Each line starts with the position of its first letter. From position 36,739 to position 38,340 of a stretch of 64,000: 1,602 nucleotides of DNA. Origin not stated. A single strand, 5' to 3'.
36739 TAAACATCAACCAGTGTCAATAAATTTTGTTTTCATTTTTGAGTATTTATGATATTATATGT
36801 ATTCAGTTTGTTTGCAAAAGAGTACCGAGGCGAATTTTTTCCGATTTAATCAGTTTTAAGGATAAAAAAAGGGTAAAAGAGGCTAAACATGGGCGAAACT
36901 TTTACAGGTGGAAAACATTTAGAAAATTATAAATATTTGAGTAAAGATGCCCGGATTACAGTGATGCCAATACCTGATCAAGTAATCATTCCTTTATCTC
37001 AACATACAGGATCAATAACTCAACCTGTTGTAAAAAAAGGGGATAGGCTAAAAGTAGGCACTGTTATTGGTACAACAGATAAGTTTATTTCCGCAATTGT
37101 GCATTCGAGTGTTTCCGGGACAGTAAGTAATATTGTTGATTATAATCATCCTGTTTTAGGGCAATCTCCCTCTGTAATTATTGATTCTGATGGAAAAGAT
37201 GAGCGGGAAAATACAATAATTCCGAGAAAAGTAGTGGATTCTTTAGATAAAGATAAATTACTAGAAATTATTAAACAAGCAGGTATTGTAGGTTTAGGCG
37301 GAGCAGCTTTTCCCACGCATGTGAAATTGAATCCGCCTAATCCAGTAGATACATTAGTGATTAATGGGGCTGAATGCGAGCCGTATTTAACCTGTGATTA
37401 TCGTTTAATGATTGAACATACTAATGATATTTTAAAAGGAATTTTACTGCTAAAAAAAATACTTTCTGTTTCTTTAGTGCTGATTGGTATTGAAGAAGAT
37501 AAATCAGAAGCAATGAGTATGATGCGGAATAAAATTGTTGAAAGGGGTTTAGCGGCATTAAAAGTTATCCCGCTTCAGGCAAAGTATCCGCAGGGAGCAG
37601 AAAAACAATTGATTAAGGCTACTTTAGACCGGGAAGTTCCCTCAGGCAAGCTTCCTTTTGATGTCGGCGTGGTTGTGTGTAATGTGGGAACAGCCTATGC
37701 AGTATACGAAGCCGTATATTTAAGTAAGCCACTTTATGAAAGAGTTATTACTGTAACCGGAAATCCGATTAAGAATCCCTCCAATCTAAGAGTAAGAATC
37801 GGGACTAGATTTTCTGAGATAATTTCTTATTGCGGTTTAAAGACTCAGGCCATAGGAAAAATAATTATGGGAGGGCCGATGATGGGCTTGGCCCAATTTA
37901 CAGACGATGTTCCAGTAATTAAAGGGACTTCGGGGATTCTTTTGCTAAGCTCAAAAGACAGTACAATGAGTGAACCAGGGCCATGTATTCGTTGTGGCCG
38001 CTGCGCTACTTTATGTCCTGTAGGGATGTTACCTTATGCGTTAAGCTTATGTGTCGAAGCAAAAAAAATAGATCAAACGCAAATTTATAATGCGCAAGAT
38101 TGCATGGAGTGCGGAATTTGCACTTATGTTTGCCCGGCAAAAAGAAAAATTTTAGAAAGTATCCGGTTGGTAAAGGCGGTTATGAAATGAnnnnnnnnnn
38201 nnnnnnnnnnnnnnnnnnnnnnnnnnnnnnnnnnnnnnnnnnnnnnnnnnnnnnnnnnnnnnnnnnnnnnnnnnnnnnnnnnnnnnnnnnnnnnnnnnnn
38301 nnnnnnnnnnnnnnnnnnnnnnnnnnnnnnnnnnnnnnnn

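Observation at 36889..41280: rnfC-rnfD-rnfB without rnfG/E/A, coupled to a RACo-like ASKHA ATPase gene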

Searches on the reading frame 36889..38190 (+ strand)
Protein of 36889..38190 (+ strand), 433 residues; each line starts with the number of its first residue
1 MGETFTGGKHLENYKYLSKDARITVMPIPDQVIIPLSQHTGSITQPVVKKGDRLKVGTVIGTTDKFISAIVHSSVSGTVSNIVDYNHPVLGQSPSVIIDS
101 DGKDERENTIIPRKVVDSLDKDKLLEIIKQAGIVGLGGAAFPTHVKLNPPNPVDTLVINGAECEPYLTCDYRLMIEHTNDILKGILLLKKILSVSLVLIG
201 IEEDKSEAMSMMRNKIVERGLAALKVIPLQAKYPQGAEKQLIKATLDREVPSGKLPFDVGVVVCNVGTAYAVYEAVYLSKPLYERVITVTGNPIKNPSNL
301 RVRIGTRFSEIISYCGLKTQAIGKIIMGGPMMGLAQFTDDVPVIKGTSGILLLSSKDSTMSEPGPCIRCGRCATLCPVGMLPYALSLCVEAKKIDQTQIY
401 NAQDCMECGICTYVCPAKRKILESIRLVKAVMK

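Call 4: search_protein_families(library=pfam, proteins=[window:36889-38190:+], max_evalue=0.01)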
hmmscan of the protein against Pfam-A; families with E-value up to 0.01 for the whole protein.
window:36889-38190:+ (433 aa): 16 families
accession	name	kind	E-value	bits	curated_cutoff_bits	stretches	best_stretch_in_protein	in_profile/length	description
PF01512.22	Complex1_51K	-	4.5e-51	173.1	31.2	1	128-274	1-150/150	Nuo51 FMN-binding domain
PF13375.12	RnfC_N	-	2.5e-29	101.7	25.6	1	4-103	2-101/101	RnfC Barrel sandwich hybrid domain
PF10531.15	SLBB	-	6.5e-09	35.9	27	1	286-334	1-54/55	SLBB domain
PF12838.12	Fer4_7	-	1.3e-07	32.4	27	1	366-417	2-50/52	4Fe-4S dicluster domain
PF12797.12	Fer4_2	-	3.4e-07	30.2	24.5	1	399-417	4-22/22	4Fe-4S binding domain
PF00037.32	Fer4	-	2.9e-06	27.3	21.1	1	366-380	8-22/24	4Fe-4S binding domain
PF13237.11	Fer4_10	-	1.5e-05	25.3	25.5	1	362-416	5-53/53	4Fe-4S dicluster domain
PF13746.11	Fer4_18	-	4.9e-05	23.9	27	0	390-424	46-80/114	4Fe-4S dicluster domain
PF12837.12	Fer4_6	-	6.4e-05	23.2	25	1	363-380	6-23/24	4Fe-4S binding domain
PF14697.11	Fer4_21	-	8.8e-05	23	35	1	366-418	8-54/59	4Fe-4S dicluster domain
PF13484.11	Fer4_16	-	0.00015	22.9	30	1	366-417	2-65/66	4Fe-4S double cluster binding domain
PF13187.11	Fer4_9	-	0.00019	21.8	27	1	366-418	2-50/52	4Fe-4S dicluster domain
PF13534.11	Fer4_17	-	0.00024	22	22.2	1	366-417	2-58/61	4Fe-4S dicluster domain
PF13183.11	Fer4_8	-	0.0013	19.6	27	0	365-418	4-67/68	4Fe-4S dicluster domain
PF12800.12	Fer4_4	-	0.0015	19.2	24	0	365-379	3-17/17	4Fe-4S binding domain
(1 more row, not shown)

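Call 5: search_protein_families(library=ncbifam, proteins=[window:36889-38190:+], max_evalue=0.01)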
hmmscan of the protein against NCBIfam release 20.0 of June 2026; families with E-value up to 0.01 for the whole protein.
window:36889-38190:+ (433 aa): 29 families (the best 25 are shown)
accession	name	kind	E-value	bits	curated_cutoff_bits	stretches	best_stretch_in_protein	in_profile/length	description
TIGR01945.1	rnfC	subfamily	1.6e-157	524.5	245.95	1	4-432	3-431/435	RnfABCDGE type electron transport complex subunit C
NF003454.1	PRK05035.1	equivalog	1.3e-137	459.6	345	1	5-430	6-433/556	electron transport complex subunit RsxC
NF041837.1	rnfC_Methano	equivalog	1.6e-79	267.9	650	2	245-430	240-424/438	Rnf electron transport complex subunit RnfC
TIGR04481.1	PR_assoc_PrdC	equivalog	6.5e-60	203.1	490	1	34-353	3-305/425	proline reductase-associated electron transfer protein PrdC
NF003761.0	PRK05352.1-4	equivalog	3.5e-18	65.5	450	2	30-216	30-209/449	Na(+)-translocating NADH-quinone reductase subunit A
TIGR01936.1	nqrA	equivalog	1.1e-09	37.7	321.05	1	30-333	27-305/446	NADH:ubiquinone reductase (Na(+)-transporting) subunit A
NF003759.0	PRK05352.1-2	equivalog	8.5e-09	34.6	505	1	47-199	44-192/447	Na(+)-translocating NADH-quinone reductase subunit A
TIGR01959.1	nuoF_fam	equivalog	1e-08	34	558.65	1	112-217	26-135/410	NADH-quinone oxidoreductase subunit NuoF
NF040864.1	HgcB_ferredoxin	equivalog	8.2e-07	28.8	99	1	363-418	13-59/93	mercury methylation ferredoxin HgcB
NF010120.0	PRK13596.1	equivalog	2.8e-06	26.1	389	1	119-209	38-133/433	NADH-quinone oxidoreductase subunit NuoF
NF045874.1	Vhu_polyferre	exception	1.1e-05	24.3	600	1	363-419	291-345/381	F420-non-reducing hydrogenase associated-polyferredoxin VhuB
NF042909.1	FMH_DH_FwdF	exception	2.8e-05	23.4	375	1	365-418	16-70/336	tungsten-dependent formylmethanofuran dehydrogenase subunit FwdF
NF058577.1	FdxA_fam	equivalog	6.2e-05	23.1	65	1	366-417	9-50/52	4Fe-4S ferredoxin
NF008436.0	PRK11278.1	equivalog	9.4e-05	21.5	749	1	112-219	39-151/448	NADH-quinone oxidoreductase subunit NuoF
TIGR02512.1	FeFe_hydrog_A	subfamily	0.00017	20.6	405.95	1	364-418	7-65/375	[FeFe] hydrogenase, group A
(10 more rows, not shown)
